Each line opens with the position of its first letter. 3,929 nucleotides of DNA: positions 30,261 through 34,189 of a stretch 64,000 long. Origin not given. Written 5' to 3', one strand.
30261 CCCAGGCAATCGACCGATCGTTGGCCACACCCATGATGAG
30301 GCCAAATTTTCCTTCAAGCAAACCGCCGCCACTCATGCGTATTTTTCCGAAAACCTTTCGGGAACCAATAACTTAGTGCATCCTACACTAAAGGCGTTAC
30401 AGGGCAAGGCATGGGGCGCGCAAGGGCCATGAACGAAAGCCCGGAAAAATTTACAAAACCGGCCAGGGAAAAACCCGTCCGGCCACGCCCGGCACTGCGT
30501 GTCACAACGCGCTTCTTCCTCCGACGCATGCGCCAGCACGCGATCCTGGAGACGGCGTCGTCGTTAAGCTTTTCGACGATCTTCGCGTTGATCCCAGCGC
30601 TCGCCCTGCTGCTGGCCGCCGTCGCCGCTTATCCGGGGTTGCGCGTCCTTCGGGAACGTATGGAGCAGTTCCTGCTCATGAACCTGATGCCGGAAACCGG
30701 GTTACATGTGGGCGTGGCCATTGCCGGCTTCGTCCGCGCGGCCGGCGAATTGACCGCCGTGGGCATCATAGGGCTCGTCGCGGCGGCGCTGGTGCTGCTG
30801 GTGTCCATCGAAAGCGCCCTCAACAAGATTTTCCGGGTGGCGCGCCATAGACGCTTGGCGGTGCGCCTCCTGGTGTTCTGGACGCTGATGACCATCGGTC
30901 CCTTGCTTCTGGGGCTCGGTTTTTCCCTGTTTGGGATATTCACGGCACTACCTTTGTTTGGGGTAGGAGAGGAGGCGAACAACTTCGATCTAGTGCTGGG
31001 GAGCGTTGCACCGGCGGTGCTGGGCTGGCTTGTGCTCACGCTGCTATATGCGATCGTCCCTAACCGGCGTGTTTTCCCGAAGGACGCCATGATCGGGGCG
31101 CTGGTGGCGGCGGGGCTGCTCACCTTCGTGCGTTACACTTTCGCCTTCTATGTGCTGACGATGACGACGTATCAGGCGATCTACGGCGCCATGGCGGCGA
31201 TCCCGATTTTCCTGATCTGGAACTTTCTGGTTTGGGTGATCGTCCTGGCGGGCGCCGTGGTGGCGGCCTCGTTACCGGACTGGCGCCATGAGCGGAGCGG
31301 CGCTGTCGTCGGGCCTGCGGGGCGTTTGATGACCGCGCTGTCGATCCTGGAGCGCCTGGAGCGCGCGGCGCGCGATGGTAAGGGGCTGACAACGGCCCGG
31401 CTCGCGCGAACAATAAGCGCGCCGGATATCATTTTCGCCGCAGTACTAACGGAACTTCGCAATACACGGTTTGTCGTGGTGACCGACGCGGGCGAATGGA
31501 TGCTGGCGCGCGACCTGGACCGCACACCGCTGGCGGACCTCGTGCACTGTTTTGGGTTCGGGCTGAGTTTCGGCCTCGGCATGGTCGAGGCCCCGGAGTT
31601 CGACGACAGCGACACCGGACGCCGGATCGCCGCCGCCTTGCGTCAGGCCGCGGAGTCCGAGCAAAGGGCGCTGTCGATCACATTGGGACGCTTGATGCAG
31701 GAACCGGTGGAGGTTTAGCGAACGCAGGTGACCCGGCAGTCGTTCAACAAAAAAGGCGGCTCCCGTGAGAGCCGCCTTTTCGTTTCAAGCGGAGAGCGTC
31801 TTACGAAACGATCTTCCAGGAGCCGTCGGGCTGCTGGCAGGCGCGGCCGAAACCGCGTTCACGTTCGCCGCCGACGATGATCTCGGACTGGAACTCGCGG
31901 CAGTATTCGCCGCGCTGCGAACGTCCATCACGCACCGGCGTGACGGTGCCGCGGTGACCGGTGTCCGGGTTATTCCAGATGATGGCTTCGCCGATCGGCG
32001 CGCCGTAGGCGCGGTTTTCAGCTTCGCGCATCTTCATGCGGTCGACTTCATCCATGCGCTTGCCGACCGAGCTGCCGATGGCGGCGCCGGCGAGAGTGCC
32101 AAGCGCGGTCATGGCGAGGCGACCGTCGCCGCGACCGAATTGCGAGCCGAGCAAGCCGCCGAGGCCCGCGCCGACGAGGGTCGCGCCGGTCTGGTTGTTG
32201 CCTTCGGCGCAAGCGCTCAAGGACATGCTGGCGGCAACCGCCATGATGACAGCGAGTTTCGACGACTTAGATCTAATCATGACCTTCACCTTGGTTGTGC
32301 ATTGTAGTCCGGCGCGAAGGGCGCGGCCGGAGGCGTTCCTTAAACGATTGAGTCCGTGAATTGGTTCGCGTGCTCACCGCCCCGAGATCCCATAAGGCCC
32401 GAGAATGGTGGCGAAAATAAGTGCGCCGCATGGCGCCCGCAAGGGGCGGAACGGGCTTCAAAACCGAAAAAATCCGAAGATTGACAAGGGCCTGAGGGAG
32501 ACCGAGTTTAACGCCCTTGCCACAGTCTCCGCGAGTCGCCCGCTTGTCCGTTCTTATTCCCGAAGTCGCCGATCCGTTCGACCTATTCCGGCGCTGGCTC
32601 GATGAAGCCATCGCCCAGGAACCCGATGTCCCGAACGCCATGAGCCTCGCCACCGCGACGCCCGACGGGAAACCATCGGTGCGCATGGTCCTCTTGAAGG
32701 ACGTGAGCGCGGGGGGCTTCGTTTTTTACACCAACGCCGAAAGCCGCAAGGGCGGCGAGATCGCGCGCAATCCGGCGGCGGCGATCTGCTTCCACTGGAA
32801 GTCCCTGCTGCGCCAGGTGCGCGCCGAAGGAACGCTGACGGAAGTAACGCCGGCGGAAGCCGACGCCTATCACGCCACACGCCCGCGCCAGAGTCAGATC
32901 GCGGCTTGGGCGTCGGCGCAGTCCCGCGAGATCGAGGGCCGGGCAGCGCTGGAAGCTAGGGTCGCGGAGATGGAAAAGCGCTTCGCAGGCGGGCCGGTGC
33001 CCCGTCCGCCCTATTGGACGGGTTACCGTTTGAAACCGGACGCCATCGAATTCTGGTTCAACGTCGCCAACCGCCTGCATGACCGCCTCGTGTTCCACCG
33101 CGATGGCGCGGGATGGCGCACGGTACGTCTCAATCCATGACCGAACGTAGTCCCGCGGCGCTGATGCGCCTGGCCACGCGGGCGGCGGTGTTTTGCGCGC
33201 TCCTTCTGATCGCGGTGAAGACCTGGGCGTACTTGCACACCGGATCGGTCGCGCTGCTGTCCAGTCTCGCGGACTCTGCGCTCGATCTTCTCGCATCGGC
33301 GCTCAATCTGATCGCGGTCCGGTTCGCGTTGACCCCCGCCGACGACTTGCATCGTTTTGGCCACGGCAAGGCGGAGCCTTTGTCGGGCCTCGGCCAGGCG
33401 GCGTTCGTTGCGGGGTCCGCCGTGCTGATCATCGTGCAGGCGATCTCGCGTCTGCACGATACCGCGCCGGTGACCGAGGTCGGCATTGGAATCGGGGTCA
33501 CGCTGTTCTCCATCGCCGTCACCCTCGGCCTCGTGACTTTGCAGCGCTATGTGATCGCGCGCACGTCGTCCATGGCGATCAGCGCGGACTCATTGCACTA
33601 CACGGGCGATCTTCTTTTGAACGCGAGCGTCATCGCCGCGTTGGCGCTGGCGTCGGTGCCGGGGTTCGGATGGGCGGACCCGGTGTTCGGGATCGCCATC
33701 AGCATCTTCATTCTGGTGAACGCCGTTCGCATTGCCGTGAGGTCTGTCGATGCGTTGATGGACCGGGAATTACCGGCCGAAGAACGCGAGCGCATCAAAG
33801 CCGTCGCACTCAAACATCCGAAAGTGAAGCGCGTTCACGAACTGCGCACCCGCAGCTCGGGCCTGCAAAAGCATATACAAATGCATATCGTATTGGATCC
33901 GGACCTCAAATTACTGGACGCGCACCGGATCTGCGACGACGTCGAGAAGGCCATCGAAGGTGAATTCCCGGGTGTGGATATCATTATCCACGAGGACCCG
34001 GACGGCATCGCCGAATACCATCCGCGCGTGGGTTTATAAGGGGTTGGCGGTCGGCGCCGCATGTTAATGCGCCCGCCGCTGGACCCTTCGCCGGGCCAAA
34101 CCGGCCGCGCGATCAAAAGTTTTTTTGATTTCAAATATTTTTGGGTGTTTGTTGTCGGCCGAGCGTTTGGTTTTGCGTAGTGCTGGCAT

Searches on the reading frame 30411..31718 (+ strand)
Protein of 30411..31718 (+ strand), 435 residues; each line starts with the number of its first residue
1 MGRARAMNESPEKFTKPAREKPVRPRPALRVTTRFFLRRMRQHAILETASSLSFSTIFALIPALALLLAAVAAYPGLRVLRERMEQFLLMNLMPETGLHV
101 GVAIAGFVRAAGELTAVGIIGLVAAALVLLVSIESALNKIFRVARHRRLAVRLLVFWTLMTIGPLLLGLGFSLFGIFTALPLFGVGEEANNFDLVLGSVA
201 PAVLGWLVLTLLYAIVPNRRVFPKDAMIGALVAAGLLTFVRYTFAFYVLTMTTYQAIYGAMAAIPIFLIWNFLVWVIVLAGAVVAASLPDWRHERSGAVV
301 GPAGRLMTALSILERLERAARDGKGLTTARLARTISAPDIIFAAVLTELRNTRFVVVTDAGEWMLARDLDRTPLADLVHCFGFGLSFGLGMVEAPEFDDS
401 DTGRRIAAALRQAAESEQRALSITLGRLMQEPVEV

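Call 37: find_encoding_contigs(protein=window:30411-31718:+, flank=10000, max_places=1)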
Protein window:30411-31718:+ (435 aa): no gene with exactly this product is on record in the collection.

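Call 40: search_protein_families(library=pfam, proteins=[window:30411-31718:+], max_evalue=0.01)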
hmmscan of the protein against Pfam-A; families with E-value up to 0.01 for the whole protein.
window:30411-31718:+ (435 aa): 2 families
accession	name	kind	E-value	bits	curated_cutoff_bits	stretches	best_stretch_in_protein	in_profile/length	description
PF03631.20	Virul_fac_BrkB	-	9.4e-46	157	33.7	1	42-290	2-257/259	Virulence factor BrkB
PF02082.26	Rrf2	-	0.00099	19.7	30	1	307-429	6-130/132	Iron-dependent Transcriptional regulator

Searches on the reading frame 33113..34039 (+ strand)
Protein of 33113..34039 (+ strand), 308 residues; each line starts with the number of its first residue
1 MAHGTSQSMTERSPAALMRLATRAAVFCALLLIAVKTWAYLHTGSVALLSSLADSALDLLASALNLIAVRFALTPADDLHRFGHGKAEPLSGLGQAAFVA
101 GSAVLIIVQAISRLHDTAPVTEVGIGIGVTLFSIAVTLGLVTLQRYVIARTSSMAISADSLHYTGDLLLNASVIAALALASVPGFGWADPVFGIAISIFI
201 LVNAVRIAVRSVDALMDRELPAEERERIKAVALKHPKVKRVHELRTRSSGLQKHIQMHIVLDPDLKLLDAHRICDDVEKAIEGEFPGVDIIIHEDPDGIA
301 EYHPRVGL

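Call 40: search_protein_families(library=pfam, proteins=[window:33113-34039:+], max_evalue=0.01)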
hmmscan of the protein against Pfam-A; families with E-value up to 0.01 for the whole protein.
window:33113-34039:+ (308 aa): 2 families
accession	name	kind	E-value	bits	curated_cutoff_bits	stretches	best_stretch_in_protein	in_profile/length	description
PF01545.26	Cation_efflux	-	2.2e-35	122.7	26.6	1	24-216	3-198/198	Cation efflux family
PF16916.11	ZT_dimer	-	6.3e-24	84.2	26.7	1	220-296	1-77/78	Dimerisation domain of Zinc Transporter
